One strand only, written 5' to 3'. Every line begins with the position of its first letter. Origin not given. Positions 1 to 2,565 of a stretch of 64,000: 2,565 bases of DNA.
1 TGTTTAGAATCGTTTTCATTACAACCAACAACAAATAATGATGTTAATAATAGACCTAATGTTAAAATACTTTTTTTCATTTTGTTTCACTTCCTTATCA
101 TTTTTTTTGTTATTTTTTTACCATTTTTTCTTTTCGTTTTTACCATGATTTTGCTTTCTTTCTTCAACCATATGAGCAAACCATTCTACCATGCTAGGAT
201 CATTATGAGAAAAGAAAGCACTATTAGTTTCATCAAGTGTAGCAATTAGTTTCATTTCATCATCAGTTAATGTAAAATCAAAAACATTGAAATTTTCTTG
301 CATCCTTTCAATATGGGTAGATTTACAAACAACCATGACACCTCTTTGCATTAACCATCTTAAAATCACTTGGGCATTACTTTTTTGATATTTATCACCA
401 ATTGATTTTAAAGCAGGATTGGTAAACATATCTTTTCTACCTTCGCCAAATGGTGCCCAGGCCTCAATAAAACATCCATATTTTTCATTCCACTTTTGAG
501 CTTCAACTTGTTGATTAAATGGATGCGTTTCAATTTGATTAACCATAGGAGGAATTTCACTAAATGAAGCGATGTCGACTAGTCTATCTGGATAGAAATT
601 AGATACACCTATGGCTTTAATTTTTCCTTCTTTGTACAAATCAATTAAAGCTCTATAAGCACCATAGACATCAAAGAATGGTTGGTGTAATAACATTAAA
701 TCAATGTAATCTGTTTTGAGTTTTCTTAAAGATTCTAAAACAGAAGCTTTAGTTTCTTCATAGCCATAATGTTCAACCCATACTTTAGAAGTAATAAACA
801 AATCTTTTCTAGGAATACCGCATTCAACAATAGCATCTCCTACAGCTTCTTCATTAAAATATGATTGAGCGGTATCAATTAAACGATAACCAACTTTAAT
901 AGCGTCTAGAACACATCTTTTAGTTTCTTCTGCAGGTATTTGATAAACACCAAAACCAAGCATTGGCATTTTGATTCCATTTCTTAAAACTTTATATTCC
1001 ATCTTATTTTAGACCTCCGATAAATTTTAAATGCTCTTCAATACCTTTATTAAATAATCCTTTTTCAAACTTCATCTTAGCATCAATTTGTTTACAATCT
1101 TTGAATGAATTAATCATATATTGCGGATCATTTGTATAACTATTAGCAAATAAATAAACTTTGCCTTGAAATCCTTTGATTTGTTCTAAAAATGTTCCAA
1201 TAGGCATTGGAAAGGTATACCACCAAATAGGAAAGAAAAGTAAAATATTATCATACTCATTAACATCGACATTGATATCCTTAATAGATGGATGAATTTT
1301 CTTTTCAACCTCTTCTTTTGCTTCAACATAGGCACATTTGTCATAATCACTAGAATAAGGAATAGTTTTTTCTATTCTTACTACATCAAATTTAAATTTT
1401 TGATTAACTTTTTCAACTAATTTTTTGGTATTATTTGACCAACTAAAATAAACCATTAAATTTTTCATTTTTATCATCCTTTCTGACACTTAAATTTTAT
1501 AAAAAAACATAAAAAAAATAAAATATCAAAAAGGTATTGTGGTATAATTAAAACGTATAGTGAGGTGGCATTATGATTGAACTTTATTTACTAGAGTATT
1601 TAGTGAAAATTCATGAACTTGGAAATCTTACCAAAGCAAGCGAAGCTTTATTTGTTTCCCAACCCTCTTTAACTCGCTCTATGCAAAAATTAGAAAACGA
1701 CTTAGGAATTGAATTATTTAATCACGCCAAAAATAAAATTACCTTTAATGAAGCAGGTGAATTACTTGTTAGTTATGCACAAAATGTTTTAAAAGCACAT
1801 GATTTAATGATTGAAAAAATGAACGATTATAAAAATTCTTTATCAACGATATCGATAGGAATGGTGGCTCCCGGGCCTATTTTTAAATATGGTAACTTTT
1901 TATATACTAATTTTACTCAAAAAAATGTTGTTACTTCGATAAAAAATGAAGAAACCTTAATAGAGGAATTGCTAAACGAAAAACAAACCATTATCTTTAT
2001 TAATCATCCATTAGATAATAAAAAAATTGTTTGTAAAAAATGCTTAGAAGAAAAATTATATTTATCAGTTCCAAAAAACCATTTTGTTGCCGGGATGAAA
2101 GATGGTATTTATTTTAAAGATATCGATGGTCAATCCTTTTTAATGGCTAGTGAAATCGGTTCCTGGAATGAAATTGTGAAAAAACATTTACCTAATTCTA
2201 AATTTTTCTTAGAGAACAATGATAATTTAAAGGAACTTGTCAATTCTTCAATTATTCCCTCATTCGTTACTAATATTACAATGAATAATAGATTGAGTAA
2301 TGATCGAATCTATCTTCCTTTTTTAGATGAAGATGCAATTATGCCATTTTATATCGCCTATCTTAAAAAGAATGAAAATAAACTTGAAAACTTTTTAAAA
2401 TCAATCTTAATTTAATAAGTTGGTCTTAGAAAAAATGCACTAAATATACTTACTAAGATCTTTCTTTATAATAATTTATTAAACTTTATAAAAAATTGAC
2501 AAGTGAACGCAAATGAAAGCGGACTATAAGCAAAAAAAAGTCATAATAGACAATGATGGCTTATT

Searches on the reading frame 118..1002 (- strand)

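Call 3: search_protein_families(library=pfam, proteins=[window:118-1002:-], max_evalue=0.01)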
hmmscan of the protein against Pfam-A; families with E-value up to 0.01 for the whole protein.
window:118-1002:- (294 aa): 2 families
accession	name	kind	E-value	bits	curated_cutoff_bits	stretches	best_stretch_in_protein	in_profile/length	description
PF00248.27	Aldo_ket_red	-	1.3e-48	166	24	1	19-257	13-290/291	Aldo/keto reductase family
PF07524.19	Bromo_TP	-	0.002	18.5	24.6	1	76-103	16-43/77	Bromodomain associated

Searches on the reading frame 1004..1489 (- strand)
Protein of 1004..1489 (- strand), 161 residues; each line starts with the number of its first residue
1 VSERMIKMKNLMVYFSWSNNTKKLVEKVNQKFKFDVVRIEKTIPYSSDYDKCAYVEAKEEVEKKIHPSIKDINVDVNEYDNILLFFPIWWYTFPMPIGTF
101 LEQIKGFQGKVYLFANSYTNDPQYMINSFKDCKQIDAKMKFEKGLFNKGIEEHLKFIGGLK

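Call 3: search_protein_families(library=pfam, proteins=[window:1004-1489:-], max_evalue=0.01)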
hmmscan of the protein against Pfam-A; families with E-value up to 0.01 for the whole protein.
window:1004-1489:- (161 aa): 2 families
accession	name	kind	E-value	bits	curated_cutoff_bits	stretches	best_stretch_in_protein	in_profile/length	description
PF12682.12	Flavodoxin_4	-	4.2e-17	62.5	24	1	9-144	1-136/155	Flavodoxin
PF02525.22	Flavodoxin_2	-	0.0022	18.2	27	1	65-104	65-103/198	Flavodoxin-like fold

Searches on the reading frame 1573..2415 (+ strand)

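Call 3: search_protein_families(library=pfam, proteins=[window:1573-2415:+], max_evalue=0.01)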
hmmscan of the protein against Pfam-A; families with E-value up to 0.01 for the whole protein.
window:1573-2415:+ (280 aa): 2 families
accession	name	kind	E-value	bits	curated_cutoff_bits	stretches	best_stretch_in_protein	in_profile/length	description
PF00126.33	HTH_1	-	8.5e-16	58.1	26.6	1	6-63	3-60/60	Bacterial regulatory helix-turn-helix protein, lysR family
PF03466.25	LysR_substrate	-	1.6e-09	37.9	28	1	123-271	41-197/209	LysR substrate binding domain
